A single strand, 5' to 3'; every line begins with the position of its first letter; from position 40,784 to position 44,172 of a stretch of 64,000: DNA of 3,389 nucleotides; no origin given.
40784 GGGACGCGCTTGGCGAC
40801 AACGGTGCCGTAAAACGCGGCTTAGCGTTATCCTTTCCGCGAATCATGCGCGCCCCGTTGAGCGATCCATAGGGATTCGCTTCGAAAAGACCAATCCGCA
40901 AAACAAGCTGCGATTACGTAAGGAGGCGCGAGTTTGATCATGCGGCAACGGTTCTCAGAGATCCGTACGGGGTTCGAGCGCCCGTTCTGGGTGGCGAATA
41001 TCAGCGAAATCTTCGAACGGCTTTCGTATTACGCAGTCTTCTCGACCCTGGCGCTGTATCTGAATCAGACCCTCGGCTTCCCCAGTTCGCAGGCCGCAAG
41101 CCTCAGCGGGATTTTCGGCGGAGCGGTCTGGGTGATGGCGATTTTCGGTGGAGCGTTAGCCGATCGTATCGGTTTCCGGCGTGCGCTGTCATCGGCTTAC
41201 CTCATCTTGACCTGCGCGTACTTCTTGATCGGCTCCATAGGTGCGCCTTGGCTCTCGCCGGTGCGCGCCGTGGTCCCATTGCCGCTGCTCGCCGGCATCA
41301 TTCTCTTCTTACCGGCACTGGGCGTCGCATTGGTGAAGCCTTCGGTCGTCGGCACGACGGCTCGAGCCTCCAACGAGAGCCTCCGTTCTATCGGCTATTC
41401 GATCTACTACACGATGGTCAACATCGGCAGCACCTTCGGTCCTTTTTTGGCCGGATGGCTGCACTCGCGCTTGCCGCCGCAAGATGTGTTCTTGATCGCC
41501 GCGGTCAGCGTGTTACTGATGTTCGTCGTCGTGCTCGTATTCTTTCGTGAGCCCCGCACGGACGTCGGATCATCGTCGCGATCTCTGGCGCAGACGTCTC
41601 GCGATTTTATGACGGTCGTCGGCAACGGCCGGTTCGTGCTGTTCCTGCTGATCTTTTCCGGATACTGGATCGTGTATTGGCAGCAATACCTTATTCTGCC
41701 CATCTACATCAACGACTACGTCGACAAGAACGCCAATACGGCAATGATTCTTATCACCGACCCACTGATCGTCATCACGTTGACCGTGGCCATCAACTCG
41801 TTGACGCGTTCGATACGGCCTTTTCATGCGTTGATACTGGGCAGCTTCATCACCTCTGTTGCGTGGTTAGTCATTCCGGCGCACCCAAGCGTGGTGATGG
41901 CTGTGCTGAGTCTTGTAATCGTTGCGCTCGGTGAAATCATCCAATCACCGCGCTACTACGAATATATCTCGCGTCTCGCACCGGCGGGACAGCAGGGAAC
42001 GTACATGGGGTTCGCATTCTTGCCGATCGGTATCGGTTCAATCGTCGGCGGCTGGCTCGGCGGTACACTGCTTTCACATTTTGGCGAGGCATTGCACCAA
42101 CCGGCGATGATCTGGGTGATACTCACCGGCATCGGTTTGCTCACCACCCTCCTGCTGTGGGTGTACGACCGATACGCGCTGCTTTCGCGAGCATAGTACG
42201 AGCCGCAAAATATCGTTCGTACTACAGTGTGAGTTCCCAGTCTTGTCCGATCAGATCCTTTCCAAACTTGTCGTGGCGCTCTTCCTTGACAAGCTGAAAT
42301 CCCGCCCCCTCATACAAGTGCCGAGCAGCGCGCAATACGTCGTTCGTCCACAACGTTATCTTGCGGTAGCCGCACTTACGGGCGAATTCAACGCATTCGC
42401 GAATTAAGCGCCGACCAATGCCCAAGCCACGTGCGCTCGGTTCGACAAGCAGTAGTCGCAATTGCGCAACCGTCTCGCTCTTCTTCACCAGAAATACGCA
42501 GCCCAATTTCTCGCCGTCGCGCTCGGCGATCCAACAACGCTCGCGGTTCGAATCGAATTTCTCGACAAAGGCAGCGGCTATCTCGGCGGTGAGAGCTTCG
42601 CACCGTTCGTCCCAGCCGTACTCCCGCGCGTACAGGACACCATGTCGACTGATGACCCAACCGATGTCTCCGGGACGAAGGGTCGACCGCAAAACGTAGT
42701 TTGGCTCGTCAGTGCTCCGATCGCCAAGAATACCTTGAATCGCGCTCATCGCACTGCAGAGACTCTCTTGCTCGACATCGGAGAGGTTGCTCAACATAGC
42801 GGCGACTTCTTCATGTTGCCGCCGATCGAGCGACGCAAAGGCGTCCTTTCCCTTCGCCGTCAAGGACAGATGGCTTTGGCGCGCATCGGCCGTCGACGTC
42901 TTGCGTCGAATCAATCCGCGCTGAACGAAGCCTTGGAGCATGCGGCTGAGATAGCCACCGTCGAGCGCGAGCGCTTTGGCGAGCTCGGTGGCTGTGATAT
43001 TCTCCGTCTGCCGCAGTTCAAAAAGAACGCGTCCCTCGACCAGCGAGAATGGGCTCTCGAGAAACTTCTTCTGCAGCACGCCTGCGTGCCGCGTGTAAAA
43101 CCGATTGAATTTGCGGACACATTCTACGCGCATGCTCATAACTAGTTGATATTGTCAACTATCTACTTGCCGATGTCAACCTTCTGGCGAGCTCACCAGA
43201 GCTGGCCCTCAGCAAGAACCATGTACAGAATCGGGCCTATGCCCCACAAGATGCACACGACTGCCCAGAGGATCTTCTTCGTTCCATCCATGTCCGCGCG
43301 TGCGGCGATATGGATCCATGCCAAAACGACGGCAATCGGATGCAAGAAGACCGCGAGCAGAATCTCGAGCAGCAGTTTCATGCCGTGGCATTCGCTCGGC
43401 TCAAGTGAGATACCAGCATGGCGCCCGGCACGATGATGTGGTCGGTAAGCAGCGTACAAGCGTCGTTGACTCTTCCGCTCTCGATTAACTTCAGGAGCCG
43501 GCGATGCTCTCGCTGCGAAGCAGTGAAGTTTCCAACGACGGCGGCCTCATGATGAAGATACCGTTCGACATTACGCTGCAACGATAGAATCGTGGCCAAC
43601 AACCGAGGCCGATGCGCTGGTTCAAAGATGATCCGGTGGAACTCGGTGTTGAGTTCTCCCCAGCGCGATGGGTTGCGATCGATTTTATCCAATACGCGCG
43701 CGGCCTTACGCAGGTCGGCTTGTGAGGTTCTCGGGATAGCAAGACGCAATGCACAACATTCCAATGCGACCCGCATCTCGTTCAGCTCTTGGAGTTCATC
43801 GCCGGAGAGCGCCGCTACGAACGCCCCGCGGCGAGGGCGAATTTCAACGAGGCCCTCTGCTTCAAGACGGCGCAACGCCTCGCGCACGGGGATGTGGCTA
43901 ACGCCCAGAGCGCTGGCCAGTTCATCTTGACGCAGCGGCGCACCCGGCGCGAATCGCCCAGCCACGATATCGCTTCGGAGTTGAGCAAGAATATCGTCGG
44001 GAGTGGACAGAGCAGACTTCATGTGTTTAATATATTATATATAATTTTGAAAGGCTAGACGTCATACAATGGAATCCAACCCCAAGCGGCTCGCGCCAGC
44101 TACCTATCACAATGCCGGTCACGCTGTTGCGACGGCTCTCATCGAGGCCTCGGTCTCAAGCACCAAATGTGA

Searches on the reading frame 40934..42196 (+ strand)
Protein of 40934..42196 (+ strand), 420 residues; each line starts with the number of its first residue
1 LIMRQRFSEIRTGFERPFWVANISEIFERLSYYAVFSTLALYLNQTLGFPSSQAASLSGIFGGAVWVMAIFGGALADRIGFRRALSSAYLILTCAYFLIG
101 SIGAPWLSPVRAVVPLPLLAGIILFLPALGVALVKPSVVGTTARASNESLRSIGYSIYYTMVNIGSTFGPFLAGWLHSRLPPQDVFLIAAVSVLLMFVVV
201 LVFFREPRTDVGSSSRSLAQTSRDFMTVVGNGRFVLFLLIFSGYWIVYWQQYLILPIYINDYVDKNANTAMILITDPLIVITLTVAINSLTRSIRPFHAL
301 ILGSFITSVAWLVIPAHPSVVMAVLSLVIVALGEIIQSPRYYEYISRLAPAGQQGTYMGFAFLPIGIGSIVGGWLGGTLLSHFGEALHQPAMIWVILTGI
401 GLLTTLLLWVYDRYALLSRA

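Call 3: search_protein_families(library=pfam, proteins=[window:40934-42196:+], max_evalue=1)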
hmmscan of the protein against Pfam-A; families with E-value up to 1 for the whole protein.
window:40934-42196:+ (420 aa): 4 families
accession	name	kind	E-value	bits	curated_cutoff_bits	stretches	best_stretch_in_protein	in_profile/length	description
PF07690.21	MFS_1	-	2.3e-32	112.7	33.4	2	26-362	6-336/347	Major Facilitator Superfamily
PF00854.27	PTR2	-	3.6e-09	36.4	27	2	124-203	39-118/392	POT family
PF03092.22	BT1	-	4.3e-09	36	22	2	39-216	12-186/432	BT1 family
PF00083.30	Sugar_tr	-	3.9e-08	33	22.3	1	14-206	251-439/452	Sugar (and other) transporter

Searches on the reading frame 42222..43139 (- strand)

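Call 3: search_protein_families(library=pfam, proteins=[window:42222-43139:-], max_evalue=1)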
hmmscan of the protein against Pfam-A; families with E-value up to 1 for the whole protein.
window:42222-43139:- (305 aa): 22 families
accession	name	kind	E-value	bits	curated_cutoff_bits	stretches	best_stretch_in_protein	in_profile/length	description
PF00583.31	Acetyltransf_1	-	5.3e-18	65.8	20.7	1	191-281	21-116/116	Acetyltransferase (GNAT) family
PF13508.13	Acetyltransf_7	-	2.1e-16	60.5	27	1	199-282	2-83/84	Acetyltransferase (GNAT) domain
PF13673.13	Acetyltransf_10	-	4.1e-12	46.6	23.6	1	188-290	18-116/128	Acetyltransferase (GNAT) domain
PF01047.28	MarR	-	6.5e-12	45.6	24.6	1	32-88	2-58/59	MarR family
PF12802.13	MarR_2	-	7.9e-10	39.2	27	1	32-88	4-61/61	MarR family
PF08445.16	FR47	-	5e-05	23.6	22.1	1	224-287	21-83/86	FR47-like protein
PF13601.12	HTH_34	-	0.00027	21.5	27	1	38-103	5-71/80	Winged helix DNA-binding domain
PF13463.12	HTH_27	-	0.00048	20.8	22.2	1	38-97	8-68/68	Winged helix DNA-binding domain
PF13412.12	HTH_24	-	0.0006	19.8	21.9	1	37-78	7-48/48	Winged helix-turn-helix DNA-binding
PF14542.12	Acetyltransf_CG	-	0.0012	19.4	30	1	211-259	11-59/80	GCN5-related N-acetyl-transferase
PF13480.13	Acetyltransf_6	-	0.0013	19.4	22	1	155-263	27-134/143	Acetyltransferase (GNAT) domain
PF22381.2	Staph_reg_Sar_Rot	-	0.0015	19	27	1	37-102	18-83/85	Transcriptional regulator SarA/Rot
PF13302.13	Acetyltransf_3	-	0.0028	18.8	25.4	1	174-282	28-138/138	Acetyltransferase (GNAT) domain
PF09339.16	HTH_IclR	-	0.0033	17.6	22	1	44-79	15-50/52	IclR helix-turn-helix domain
PF13560.12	HTH_31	-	0.0034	18.1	27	1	36-73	3-40/64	Helix-turn-helix domain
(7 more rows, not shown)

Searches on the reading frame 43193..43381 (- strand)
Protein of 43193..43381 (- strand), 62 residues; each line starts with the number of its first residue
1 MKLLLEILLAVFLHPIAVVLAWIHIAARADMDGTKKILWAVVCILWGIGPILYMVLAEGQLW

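Call 3: search_protein_families(library=pfam, proteins=[window:43193-43381:-], max_evalue=1)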
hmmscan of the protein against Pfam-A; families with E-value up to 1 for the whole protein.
window:43193-43381:- (62 aa): 1 family
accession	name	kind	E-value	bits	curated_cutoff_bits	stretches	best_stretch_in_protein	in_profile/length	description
PF13396.11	PLDc_N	-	6e-05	23.4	23.3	1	16-55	1-39/42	Phospholipase_D-nuclease N-terminal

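Call 4: search_protein_families(library=ncbifam, proteins=[window:43193-43381:-], max_evalue=1)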
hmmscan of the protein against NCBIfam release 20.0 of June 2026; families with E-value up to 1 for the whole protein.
window:43193-43381:- (62 aa): 0 families

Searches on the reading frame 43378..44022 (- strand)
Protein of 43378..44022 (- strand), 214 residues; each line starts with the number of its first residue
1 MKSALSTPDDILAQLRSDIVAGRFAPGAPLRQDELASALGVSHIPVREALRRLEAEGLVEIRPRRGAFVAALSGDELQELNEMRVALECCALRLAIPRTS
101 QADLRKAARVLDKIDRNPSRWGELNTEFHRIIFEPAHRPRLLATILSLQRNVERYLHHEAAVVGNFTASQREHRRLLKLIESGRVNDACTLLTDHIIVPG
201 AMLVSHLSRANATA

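Call 3: search_protein_families(library=pfam, proteins=[window:43378-44022:-], max_evalue=1)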
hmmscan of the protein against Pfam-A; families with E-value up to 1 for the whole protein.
window:43378-44022:- (214 aa): 20 families
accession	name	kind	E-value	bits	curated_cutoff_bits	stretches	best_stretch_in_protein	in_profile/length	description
PF07729.17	FCD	-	2e-22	80.4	24.3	1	79-196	1-123/125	FCD domain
PF00392.27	GntR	-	4.5e-22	77.9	27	1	10-69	4-64/64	Bacterial regulatory proteins, gntR family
PF13545.12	HTH_Crp_2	-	1.3e-05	25.5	27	1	29-69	22-59/70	Crp-like helix-turn-helix domain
PF13412.12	HTH_24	-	2.6e-05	24.2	21.9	1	31-60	19-48/48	Winged helix-turn-helix DNA-binding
PF01325.25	Fe_dep_repress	-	6.1e-05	23.6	26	1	31-67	24-60/60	Iron dependent repressor, N-terminal DNA binding domain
PF01978.25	TrmB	-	0.00026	21.2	25.6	1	29-68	22-61/68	Sugar-specific transcriptional regulator TrmB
PF12802.13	MarR_2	-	0.0014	19.2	27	1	27-64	19-55/61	MarR family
PF04703.18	FaeA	-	0.0016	19.2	20.7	1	27-66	13-53/62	FaeA-like protein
PF25213.1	HVO_A0261_N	-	0.014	15.7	35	1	28-65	23-58/86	HVO_A0261 N-terminal domain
PF01047.28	MarR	-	0.023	15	24.6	1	29-60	17-48/59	MarR family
PF13551.12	HTH_29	-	0.052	14.1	28.1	1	32-67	15-52/64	Winged helix-turn helix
PF21128.4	MCM4_WHD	-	0.059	13.9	24.4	1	40-62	43-65/75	MCM4, winged helix domain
PF01726.22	LexA_DNA_bind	-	0.067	13.4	23.7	1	12-65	12-62/65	LexA DNA binding domain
PF07848.18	PaaX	-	0.076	13.7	24.8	1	34-60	28-54/70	PaaX-like protein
PF08279.18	HTH_11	-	0.088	13.1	25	1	30-66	16-53/55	HTH domain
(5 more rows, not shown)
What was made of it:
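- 43378..44022 (-): Divergent GntR-family regulator with an FCD ligand-binding domain (214 aa), the conserved partner gene. Pfam GntR 77.9 bits and FCD 80.4 bits (call 3).
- Checked: The GntR/FCD gene is 43378-44022(-), with Pfam FCD at 80 bits and GntR at 78 bits (call 3), and lies 46 nt away.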

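Call 4: search_protein_families(library=ncbifam, proteins=[window:43378-44022:-], max_evalue=1)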
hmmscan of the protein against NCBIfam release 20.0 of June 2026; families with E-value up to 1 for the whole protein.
window:43378-44022:- (214 aa): 34 families (the best 25 are shown)
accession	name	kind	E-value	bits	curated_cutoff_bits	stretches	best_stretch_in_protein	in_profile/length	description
TIGR03338.1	phnR_burk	equivalog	4.4e-24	85.3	271.5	1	14-197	19-207/212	phosphonate utilization associated transcriptional regulator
NF008576.0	PRK11534.1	equivalog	1e-15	58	218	1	13-202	14-216/225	DNA-binding transcriptional regulator CsiR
NF008504.0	PRK11414.1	equivalog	1.1e-13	51.4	225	1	13-180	18-192/221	GntR family transcriptional regulator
NF003011.0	PRK03837.1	subfamily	2.1e-11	43.9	260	2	73-196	100-226/241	transcriptional regulator NanR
NF052282.1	PLP_TF_PdxR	equivalog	4.7e-10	39.1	320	1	9-80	4-76/448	MocR-like pyridoxine biosynthesis transcription factor PdxR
NF007001.0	PRK09464.1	equivalog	1.1e-09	38.3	330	1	9-160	13-185/254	pyruvate dehydrogenase complex transcriptional repressor PdhR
NF007741.0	PRK10421.1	equivalog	7.7e-09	35.3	311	2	8-71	9-73/262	transcriptional regulator LldR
TIGR02018.2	his_ut_repres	equivalog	2e-08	33.9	220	1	10-72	3-66/226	histidine utilization transcriptional repressor HutC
NF007442.0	PRK09990.1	equivalog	7.4e-08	32.1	301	1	16-149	20-177/256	transcriptional regulator GlcC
NF053730.1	TransRegRv1152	equivalog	4.2e-07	29.9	170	1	9-72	19-83/120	Rv1152 family transcriptional regulator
NF008273.0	PRK11050.1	equivalog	7.4e-07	28.9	153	1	30-81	55-105/156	manganese-binding transcriptional regulator MntR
NF007588.0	PRK10225.1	equivalog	2.7e-06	26.9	442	1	9-83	12-87/257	Uxu operon transcriptional regulator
TIGR02325.1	C_P_lyase_phnF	equivalog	1.2e-05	25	156.8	1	10-71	12-74/238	phosphonate metabolism transcriptional regulator PhnF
NF012025.0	PRK15481.1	equivalog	1.5e-05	23.9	573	1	6-87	6-88/432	MocR-like B6 salvage transcription factor PtsJ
NF052286.1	ecto_TF_EhuR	exception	1.8e-05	23.5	480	1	11-119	16-125/458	MocR-like ectoine utilization transcription factor EhuR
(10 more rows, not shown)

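Call 62: search_solved_structures(query=window:43378-44022:-, max_evalue=0.00001, show_alignments=2)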
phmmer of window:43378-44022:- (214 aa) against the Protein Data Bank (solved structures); distinct sequences matched with E-value up to 0.00001: 13.
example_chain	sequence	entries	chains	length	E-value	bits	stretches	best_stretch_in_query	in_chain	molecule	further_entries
3c7j_A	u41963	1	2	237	2.9e-27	99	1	13-196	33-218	Transcriptional regulator, GntR family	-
7xp0_A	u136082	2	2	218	5.1e-18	68.8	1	9-119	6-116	Probable transcriptional regulator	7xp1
7u5q_A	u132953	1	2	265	2.4e-14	56.8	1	9-196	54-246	Transcriptional regulator, GntR family protein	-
3sxy_A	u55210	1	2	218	6.1e-12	49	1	22-197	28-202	Transcriptional regulator, GntR family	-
4p9f_A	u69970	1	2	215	1.6e-11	47.6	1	14-158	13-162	HTH-type transcriptional regulator mcbR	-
7c7e_A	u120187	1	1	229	2.6e-11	46.9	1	5-71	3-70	Putative DNA-binding transcriptional regulator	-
3fms_A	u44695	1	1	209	3.5e-11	46.5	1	23-197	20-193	Transcriptional regulator, GntR family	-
2hs5_A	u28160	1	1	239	5.9e-10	42.5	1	11-118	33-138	putative transcriptional regulator GntR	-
3ihu_A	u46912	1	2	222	8.4e-09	38.7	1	7-90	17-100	Transcriptional regulator, GntR family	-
2di3_A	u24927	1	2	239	2.5e-07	33.9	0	12-196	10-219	Bacterial regulatory proteins, GntR family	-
9jpj_C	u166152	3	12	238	1.1e-06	31.8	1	4-138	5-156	Pyruvate dehydrogenase complex repressor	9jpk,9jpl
9isw_A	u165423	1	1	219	1.1e-06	31.7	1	7-157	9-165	Transcriptional regulator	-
6z74_A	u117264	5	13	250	2e-06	30.9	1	12-105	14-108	Transcriptional regulator, GntR family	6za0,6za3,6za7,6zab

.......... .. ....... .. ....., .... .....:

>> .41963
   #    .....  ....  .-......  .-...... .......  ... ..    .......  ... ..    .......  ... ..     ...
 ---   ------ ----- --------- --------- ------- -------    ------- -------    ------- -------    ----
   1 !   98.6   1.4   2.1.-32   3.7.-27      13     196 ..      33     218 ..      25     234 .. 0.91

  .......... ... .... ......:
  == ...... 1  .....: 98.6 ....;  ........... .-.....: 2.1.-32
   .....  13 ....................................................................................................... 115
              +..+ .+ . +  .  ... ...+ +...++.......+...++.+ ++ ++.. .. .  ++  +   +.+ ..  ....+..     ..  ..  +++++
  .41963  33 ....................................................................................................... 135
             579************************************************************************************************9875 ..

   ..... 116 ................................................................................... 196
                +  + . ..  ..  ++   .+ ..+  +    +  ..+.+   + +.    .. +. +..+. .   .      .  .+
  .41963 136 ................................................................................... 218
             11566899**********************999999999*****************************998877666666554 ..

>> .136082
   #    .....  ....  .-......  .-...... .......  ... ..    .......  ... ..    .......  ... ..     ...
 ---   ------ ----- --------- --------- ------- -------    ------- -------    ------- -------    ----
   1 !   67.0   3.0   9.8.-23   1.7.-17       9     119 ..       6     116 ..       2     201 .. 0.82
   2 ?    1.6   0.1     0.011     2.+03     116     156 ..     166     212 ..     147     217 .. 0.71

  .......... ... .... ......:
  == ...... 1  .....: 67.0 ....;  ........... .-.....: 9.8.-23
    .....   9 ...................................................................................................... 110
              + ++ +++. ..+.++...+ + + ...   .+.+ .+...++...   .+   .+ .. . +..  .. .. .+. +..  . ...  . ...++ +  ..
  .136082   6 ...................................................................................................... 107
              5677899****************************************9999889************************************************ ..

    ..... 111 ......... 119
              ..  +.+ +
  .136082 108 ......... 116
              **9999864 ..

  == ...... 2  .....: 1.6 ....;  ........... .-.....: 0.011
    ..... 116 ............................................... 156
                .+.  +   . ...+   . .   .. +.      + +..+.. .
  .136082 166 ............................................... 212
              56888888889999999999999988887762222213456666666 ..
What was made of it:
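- On GntR family, FadR/FCD subfamily (neighbouring gene): The closest structure is 3c7j, E 2.9e-27 (call 62).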

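Call 63: list_cluster_members(proteins=[P0001, window:43378-44022:-, P0020, P0006])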
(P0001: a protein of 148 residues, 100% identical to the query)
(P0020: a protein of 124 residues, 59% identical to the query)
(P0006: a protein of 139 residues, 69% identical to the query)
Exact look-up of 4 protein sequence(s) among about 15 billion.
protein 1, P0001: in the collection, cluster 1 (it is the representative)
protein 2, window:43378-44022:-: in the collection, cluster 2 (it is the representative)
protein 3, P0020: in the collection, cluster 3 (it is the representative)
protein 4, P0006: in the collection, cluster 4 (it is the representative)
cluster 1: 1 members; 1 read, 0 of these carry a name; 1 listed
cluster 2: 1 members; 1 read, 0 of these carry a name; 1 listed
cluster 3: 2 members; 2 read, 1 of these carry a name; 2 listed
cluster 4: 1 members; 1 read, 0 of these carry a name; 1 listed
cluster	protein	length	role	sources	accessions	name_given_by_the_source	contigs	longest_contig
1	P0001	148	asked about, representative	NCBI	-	-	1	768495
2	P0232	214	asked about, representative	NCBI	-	-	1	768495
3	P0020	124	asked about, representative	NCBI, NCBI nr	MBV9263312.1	MAG: hypothetical protein JO324_03250 [Candidatus Eremiobacteraeota bacterium] | hypothetical protein [Candidatus Eremiobacteraeota bacterium]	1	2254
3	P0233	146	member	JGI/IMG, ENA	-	-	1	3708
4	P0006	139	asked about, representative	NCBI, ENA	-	-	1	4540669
